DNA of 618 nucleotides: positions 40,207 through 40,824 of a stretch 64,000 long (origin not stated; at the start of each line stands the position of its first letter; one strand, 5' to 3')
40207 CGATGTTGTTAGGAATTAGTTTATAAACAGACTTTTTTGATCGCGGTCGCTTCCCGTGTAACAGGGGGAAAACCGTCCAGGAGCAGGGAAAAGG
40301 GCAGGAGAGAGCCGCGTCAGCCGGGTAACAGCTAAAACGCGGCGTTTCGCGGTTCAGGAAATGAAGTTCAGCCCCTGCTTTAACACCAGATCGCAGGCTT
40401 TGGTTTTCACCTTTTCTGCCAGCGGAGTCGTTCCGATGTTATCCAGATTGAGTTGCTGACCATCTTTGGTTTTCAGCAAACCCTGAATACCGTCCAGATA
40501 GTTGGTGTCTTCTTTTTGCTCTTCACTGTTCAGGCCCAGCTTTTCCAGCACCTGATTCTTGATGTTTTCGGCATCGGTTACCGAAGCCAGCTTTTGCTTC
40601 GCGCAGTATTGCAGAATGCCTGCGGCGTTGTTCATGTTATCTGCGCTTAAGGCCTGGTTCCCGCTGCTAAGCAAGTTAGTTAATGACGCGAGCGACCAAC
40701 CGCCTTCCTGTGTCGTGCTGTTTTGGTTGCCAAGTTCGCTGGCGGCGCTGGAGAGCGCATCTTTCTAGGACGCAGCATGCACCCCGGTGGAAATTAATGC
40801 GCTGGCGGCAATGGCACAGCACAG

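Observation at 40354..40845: In-frame amber codon in yjjA immediately after the signal peptide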

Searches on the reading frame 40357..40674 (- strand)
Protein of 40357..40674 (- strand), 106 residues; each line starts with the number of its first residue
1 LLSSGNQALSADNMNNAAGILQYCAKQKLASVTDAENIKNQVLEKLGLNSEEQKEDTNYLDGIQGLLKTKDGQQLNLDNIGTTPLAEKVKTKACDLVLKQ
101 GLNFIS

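Call 27: find_encoding_contigs(protein=window:40357-40674:-, flank=3000, max_places=10)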
Protein seq(106 aa) (106 aa): no gene with exactly this product is on record in the collection.

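Call 28: find_encoding_contigs(protein=window:40357-40635:-, flank=3000, max_places=10)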
Protein seq(93 aa) (93 aa): 24 contigs read that carry it; 9 places shown.
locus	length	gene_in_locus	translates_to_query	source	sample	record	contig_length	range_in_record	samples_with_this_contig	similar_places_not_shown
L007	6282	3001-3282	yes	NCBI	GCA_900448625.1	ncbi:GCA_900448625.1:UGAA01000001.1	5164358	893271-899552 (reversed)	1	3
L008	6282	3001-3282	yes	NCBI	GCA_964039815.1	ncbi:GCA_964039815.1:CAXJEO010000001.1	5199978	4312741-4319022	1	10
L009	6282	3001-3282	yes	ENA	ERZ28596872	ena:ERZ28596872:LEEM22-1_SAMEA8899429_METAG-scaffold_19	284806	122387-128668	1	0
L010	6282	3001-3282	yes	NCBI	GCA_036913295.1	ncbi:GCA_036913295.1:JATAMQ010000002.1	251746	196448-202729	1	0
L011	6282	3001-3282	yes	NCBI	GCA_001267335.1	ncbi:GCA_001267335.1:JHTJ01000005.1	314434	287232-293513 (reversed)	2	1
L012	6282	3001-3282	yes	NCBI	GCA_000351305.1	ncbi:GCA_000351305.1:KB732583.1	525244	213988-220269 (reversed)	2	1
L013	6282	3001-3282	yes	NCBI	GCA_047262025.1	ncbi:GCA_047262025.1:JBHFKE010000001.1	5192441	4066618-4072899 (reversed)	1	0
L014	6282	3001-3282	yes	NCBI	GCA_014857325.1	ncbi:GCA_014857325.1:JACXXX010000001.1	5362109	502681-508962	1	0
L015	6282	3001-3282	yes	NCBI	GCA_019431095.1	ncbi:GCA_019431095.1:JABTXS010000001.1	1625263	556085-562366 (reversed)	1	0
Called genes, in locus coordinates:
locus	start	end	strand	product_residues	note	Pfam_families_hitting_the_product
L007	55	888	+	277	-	PF06738:ThrE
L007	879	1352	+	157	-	PF12821:ThrE_2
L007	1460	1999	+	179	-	PF17948:DnaT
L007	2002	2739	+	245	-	PF01695:IstB_IS21, PF00308:Bac_DnaA (weak), PF00004:AAA (weak)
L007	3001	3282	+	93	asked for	PF10696:DUF2501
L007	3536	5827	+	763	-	PF00884:Sulfatase, PF22895:DUF7024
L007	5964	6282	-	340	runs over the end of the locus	PF08240:ADH_N, PF16912:Glu_dehyd_C, PF01262:AlaDh_PNT_C (weak), PF00107:ADH_zinc_N, PF13602:ADH_zinc_N_2 (weak)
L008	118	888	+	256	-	PF06738:ThrE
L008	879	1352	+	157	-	PF12821:ThrE_2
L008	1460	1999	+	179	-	PF17948:DnaT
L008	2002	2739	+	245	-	PF01695:IstB_IS21, PF00308:Bac_DnaA (weak), PF00004:AAA (weak)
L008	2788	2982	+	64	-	-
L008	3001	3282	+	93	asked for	PF10696:DUF2501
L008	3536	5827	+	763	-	PF00884:Sulfatase, PF22895:DUF7024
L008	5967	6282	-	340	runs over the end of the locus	PF08240:ADH_N, PF16912:Glu_dehyd_C, PF01262:AlaDh_PNT_C (weak), PF00107:ADH_zinc_N, PF13602:ADH_zinc_N_2 (weak)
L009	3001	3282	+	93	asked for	PF10696:DUF2501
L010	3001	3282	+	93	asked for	PF10696:DUF2501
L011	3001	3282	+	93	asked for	PF10696:DUF2501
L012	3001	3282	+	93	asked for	PF10696:DUF2501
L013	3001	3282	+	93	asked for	PF10696:DUF2501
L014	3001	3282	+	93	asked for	PF10696:DUF2501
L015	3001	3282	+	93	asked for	PF10696:DUF2501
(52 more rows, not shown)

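Call 47: find_encoding_contigs(protein=window:40357-40635:-, flank=10000, max_places=2)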
Protein seq(93 aa) (93 aa): 24 contigs read that carry it; 2 places shown.
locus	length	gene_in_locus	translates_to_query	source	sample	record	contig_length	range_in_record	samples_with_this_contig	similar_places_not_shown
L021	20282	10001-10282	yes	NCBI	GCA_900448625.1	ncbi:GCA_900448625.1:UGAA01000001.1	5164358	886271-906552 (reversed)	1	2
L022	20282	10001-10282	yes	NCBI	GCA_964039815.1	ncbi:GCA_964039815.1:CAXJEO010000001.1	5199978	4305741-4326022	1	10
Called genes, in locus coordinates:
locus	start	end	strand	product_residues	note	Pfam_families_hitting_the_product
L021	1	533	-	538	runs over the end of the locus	PF00009:GTP_EFTU, PF22042:EF-G_D2, PF03144:GTP_EFTU_D2, PF16658:RF3_C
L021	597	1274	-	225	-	PF00702:Hydrolase, PF13419:HAD_2, PF13242:Hydrolase_like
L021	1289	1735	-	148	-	PF00583:Acetyltransf_1, PF13420:Acetyltransf_4, PF13527:Acetyltransf_9 (faint), PF13673:Acetyltransf_10, PF12746:GNAT_acetyltran, PF08445:FR47, PF13508:Acetyltransf_7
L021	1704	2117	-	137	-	PF03603:DNA_III_psi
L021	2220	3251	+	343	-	PF08468:MTS_N, PF05175:MTS, PF06325:PrmA, PF08241:Methyltransf_11 (weak), PF08242:Methyltransf_12, PF13649:Methyltransf_25, PF13847:Methyltransf_31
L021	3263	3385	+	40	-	-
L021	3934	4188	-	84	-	PF07256:DUF1435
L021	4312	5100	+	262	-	PF06276:FhuF, PF11575:FhuF_C (weak)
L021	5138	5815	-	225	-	PF00196:GerE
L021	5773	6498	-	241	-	PF00196:GerE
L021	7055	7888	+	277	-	PF06738:ThrE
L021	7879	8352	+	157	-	PF12821:ThrE_2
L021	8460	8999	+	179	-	PF17948:DnaT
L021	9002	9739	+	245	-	PF01695:IstB_IS21, PF00308:Bac_DnaA (weak), PF00004:AAA (weak)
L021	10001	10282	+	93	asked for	PF10696:DUF2501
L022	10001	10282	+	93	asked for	PF10696:DUF2501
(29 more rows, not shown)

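Call 74: list_cluster_members(proteins=[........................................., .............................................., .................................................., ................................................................, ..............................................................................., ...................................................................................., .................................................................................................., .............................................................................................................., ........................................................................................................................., window:40357-40635:-])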
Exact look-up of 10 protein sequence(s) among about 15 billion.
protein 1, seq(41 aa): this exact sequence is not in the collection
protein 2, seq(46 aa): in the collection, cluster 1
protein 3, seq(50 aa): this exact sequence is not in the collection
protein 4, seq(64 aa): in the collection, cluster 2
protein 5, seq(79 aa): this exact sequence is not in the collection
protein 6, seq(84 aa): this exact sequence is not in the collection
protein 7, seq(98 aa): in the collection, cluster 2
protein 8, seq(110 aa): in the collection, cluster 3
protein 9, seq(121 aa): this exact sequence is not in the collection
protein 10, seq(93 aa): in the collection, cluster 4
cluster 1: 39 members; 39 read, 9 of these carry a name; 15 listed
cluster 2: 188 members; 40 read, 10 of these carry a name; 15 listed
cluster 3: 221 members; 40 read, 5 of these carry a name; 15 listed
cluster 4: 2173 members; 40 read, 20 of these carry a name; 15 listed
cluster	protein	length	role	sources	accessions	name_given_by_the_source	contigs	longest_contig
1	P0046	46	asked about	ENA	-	-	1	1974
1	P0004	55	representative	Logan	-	-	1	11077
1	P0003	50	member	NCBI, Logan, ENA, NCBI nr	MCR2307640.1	DUF2501 domain-containing protein, partial [Salmonella enterica] | DUF2501 domain-containing protein [Salmonella enterica]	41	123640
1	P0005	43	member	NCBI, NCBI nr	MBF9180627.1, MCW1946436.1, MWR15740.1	DUF2501 domain-containing protein, partial [Escherichia coli] | DUF2501 domain-containing protein [Escherichia coli]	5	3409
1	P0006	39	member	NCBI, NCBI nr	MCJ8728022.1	hypothetical protein MWG94_41055, partial [Escherichia coli] | hypothetical protein [Escherichia coli]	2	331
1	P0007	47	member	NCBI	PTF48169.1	DUF2501 domain-containing protein, partial [Staphylococcus chromogenes]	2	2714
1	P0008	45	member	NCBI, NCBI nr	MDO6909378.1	DUF2501 domain-containing protein YjjA, partial [Acinetobacter baumannii] | DUF2501 domain-containing protein YjjA [Acinetobacter baumannii]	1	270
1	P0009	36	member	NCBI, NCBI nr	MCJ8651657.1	hypothetical protein MWG84_29560, partial [Escherichia coli] | hypothetical protein [Escherichia coli]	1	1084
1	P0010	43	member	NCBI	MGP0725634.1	DUF2501 domain-containing protein YjjA, partial [Escherichia coli]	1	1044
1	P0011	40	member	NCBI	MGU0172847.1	hypothetical protein ACVXG8_28855, partial [Escherichia coli]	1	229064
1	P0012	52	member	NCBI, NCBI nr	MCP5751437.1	DUF2501 domain-containing protein, partial [Klebsiella pneumoniae] | DUF2501 domain-containing protein [Klebsiella pneumoniae]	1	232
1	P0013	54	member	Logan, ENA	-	-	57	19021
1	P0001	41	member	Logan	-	-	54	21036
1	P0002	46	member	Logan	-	-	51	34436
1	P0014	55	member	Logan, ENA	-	-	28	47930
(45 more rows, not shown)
